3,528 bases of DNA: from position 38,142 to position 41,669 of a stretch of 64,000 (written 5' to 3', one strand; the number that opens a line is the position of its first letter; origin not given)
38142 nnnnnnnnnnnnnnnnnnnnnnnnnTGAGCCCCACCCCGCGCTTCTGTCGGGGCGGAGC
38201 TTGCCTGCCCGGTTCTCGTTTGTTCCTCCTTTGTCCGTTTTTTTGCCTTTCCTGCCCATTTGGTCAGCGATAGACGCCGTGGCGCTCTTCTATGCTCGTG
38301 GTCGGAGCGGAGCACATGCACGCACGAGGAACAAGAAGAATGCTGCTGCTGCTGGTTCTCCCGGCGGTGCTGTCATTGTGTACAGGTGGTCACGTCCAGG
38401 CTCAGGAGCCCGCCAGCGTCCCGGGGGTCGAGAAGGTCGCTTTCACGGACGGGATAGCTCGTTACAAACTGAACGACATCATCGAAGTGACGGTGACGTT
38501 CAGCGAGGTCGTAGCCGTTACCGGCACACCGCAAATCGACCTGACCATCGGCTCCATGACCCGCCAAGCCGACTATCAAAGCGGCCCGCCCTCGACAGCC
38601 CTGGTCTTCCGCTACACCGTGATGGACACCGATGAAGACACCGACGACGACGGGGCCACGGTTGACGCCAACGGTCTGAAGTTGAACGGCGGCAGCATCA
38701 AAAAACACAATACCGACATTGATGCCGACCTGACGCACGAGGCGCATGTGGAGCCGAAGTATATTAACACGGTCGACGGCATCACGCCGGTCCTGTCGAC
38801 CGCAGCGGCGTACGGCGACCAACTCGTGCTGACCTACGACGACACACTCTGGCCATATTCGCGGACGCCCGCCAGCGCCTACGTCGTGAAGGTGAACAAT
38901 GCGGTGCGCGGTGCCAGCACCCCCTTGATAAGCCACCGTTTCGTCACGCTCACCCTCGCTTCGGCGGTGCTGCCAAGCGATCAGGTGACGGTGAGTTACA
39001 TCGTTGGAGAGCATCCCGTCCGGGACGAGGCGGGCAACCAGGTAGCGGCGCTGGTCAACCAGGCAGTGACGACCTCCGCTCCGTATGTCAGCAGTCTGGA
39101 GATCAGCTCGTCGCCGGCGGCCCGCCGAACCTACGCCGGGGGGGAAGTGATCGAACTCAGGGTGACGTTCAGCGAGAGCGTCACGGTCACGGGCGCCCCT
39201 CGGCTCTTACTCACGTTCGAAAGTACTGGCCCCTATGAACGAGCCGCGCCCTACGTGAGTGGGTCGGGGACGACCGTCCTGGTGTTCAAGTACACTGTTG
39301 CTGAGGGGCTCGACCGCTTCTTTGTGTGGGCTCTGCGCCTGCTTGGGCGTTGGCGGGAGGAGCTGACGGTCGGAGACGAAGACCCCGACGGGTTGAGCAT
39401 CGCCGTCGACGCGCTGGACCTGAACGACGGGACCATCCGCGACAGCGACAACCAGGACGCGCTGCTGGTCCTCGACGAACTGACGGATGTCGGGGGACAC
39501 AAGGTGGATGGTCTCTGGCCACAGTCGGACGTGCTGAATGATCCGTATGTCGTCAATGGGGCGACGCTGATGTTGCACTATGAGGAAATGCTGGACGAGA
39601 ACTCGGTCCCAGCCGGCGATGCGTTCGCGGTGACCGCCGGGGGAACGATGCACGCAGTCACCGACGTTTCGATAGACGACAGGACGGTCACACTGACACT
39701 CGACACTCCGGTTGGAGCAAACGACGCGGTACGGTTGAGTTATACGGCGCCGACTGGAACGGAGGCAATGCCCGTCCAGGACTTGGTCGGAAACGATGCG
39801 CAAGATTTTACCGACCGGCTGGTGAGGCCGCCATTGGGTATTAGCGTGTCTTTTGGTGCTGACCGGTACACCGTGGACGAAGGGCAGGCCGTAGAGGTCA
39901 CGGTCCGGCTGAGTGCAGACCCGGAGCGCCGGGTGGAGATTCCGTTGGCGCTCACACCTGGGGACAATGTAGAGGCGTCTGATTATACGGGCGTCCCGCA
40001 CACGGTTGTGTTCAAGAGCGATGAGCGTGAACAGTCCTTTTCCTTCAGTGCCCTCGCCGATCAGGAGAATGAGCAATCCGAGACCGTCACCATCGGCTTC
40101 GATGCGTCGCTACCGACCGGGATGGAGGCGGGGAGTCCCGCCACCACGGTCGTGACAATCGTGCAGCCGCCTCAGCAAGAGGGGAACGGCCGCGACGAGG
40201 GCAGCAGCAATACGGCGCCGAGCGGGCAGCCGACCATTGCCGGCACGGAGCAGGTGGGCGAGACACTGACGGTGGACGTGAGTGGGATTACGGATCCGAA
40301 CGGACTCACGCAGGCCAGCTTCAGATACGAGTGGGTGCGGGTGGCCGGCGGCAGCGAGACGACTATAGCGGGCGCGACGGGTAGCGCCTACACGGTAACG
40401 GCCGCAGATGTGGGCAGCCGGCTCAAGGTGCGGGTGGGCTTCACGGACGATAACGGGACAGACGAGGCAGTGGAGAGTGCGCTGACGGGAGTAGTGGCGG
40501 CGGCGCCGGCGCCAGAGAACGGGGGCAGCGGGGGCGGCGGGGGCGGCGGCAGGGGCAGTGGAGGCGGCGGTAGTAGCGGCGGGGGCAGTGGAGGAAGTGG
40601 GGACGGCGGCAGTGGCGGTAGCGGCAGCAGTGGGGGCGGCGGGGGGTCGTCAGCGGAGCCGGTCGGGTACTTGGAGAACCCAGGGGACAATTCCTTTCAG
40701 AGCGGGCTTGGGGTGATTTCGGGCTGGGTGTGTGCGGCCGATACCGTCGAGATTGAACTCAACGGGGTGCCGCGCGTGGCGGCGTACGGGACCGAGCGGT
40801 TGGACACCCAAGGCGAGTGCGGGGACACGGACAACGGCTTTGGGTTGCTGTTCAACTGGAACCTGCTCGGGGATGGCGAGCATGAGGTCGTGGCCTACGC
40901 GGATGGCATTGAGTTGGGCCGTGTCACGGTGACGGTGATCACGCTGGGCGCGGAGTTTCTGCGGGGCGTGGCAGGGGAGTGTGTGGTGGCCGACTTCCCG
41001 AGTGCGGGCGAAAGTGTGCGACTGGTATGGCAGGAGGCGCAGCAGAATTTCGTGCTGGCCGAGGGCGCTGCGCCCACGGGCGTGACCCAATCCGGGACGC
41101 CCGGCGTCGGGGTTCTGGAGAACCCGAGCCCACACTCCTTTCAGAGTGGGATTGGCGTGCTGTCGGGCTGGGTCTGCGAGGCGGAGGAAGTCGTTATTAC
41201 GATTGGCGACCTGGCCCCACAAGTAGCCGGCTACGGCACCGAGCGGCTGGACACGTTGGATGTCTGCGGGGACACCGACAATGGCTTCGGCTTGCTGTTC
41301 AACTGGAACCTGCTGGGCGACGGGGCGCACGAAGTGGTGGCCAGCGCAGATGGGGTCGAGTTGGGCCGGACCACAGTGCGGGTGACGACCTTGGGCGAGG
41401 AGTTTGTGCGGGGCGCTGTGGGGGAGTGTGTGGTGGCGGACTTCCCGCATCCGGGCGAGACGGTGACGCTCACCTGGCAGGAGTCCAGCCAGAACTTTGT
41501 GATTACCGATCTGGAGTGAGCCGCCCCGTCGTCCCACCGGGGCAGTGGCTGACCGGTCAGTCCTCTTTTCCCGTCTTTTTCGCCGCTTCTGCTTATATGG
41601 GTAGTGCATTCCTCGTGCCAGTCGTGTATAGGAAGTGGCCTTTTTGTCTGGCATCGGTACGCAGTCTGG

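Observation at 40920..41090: Gene conversion between C-terminal domains of otherwise unrelated giant genes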

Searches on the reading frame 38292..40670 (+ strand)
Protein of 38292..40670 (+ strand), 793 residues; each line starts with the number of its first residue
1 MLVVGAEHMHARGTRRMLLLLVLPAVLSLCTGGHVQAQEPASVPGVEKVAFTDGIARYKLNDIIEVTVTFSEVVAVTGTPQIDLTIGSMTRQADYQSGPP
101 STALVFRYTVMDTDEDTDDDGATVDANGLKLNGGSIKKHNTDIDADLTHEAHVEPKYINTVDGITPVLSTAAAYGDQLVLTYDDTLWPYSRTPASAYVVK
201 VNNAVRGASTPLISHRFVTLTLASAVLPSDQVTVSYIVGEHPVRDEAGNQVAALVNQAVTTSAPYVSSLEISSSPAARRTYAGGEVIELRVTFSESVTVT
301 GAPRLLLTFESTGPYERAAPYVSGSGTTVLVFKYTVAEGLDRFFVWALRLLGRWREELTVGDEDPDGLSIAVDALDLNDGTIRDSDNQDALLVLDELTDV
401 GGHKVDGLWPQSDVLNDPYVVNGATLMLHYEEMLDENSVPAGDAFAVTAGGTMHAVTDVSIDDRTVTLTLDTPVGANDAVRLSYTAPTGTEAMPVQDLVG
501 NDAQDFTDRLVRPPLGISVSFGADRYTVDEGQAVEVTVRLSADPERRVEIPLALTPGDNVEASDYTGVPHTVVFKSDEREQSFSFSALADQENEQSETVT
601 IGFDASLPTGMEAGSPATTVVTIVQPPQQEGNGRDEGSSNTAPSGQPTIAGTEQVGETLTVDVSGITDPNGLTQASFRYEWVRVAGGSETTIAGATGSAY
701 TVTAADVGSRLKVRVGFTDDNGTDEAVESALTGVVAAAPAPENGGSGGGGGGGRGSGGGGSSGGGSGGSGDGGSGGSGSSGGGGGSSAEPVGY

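Call 8: search_protein_families(library=ncbifam, proteins=[window:38292-40670:+], max_evalue=0.01)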
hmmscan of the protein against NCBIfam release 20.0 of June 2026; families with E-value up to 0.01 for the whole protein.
window:38292-40670:+ (793 aa): 2 families
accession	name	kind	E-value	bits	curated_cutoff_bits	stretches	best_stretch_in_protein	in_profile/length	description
TIGR02059.1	swm_rep_I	domain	3.7e-19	68.8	40.1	2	421-489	28-100/101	cyanobacterial long protein repeat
NF040485.1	ZirU_fam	subfamily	2.6e-06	27.7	100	1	648-737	28-106/210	ZirU family protein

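Call 41: find_related_loci(query=window:38292-40664:+, collection=metagenome_contigs, flank=6000)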
Query window:38292-40664:+ (791 aa) in metagenome_contigs; peptide patterns used: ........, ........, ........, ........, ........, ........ (x = any residue, [..] = any of these).
174 stretches matched a pattern; 1 encode a relative of the query (tblastn E <= 1e-3); 1 distinct loci.
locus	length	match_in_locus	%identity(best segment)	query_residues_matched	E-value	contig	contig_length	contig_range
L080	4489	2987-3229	35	396-472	3e-6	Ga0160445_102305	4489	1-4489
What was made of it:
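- Tried and rejected: The metagenome scan found one irrelevant locus (call 41).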

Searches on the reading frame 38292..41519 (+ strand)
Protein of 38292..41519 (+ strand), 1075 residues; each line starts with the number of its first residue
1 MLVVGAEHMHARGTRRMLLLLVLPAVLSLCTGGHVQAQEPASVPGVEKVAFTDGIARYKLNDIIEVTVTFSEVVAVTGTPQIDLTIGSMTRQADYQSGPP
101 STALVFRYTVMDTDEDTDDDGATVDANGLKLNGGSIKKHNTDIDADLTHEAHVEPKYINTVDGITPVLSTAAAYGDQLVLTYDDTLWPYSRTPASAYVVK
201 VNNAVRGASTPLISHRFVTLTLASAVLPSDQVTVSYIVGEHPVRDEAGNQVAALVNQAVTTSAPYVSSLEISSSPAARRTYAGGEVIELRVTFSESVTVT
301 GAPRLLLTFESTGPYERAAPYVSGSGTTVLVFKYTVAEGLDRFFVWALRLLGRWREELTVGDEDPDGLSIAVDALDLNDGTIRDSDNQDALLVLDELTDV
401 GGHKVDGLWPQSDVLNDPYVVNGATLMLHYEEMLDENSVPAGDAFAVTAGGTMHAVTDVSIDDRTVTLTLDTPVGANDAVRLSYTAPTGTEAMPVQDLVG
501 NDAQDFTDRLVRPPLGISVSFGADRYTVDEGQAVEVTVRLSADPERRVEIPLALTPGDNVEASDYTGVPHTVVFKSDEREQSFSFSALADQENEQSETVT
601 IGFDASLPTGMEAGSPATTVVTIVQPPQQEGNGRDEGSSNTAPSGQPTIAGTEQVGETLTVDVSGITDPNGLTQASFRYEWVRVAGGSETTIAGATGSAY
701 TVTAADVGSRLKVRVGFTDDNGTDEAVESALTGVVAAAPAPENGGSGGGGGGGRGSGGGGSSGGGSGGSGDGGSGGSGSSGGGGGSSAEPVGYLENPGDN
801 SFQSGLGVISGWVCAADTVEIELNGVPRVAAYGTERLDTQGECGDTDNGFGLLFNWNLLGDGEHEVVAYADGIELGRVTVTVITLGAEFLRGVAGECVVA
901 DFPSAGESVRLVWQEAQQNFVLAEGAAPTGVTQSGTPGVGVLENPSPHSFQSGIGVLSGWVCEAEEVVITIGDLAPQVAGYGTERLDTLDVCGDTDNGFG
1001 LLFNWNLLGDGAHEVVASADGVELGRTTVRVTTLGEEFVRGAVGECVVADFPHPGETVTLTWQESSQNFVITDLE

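Call 7: search_protein_families(library=pfam, proteins=[window:38292-41519:+], max_evalue=0.01)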
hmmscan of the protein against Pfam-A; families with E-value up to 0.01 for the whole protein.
window:38292-41519:+ (1075 aa): 3 families
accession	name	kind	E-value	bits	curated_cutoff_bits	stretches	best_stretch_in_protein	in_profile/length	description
PF13753.12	SWM_repeat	-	2.2e-27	95.5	27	2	420-488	12-85/86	Putative flagellar system-associated repeat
PF03160.20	Calx-beta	-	2.4e-09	37.7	27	1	517-625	6-117/119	Calx-beta domain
PF23197.1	IG_AIR9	-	0.0066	16.7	27.5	0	676-713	30-68/87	AIR9 A9 domain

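Call 26: find_encoding_contigs(protein=window:38292-41519:+, flank=10000, max_places=6)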
Protein window:38292-41519:+ (1075 aa): no gene with exactly this product is on record in the collection.

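Call 34: find_homologous_proteins(query=window:38292-41519:+, max_evalue=1e-50)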
Query window:38292-41519:+ (1075 aa): 626 proteins with E <= 1e-50 among 8000 candidates; the best 120 are listed.
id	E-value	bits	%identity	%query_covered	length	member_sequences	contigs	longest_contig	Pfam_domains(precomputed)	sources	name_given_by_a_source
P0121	0.0e+0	2342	100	99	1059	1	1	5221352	PF03160.21,PF13753.13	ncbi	-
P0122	0.0e+0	1157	67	26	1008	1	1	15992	PF03160.21,PF13753.13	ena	-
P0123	0.0e+0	1128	64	54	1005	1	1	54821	PF03160.21,PF13753.13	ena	-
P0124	0.0e+0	1109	64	54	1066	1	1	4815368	PF13753.13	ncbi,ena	-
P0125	0.0e+0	1088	63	54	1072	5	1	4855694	PF13753.13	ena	-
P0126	0.0e+0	1087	71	46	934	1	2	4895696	PF13205.13,PF13753.13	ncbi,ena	-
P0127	0.0e+0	1076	66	47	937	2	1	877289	PF13753.13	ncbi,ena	-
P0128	0.0e+0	1071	67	47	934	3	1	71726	PF13753.13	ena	-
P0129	1.0e-237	810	69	54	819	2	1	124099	PF03160.21,PF13753.13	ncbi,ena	-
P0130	9.8e-230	784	70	45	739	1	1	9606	PF13205.13,PF13753.13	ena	-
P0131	7.5e-228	777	35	30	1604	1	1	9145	PF23197.2,PF13753.13,PF16709.12,PF01200.25,PF00041.28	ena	-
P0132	2.1e-220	753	58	44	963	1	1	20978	PF13205.13,PF13753.13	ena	-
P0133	2.4e-213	729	63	57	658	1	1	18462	PF13753.13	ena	-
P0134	9.5e-204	698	33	35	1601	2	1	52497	PF15418.13,PF08530.17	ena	-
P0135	3.2e-199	683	33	34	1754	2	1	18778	PF15418.13,PF22522.3,PF13860.13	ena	-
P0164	3.4e-162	560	89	26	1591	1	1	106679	PF20579.5,PF00028.24,PF19135.6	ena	-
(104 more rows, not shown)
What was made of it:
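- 38292..41519 (+): g8: 1075-codon gene. It has a signal peptide, SWM_repeat and Calx-beta modules, and a Gly/Ser linker, and it ends in the CTD-A + CTD-B pair (40665-41516). A 100%-identical protein (P0121) is on record in an NCBI contig of 5,221,352 bp (call 34).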

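Call 35: find_encoding_contigs(protein=P0121, flank=2000, max_places=3)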
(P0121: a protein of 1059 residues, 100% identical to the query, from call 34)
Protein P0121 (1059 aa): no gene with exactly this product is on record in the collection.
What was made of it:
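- Tried and rejected: Neither is on record (calls 26, 35), so the source record could not be named.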

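Call 36: find_encoding_contigs(protein=P0164, flank=10000, max_places=3)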
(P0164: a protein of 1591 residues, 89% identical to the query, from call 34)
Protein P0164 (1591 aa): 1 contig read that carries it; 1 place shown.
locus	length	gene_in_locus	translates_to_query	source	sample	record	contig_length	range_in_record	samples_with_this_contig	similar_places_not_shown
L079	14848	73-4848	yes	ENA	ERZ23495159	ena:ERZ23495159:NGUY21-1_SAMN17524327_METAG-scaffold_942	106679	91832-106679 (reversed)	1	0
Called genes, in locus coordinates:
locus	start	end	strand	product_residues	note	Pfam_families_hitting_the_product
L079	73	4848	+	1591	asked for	PF00028:Cadherin (weak), PF20579:LapA (faint), PF19135:DUF5818 (faint)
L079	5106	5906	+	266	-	-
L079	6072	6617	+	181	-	PF02627:CMD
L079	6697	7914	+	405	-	PF00355:Rieske, PF00848:Ring_hydroxyl_A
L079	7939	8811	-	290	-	PF04072:LCM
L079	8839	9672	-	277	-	PF00378:ECH_1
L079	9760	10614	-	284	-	PF02798:GST_N (weak), PF00043:GST_C, PF21972:Arc1p_N_like (weak)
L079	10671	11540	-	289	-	PF04909:Amidohydro_2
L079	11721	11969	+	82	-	PF07878:RHH_5 (weak)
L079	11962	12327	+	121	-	PF02452:PemK_toxin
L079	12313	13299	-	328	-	PF03060:NMO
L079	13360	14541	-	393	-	PF22691:Thiolase_C_1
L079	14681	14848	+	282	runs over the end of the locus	PF09296:NUDIX-like, PF09297:Zn_ribbon_NUD, PF00293:NUDIX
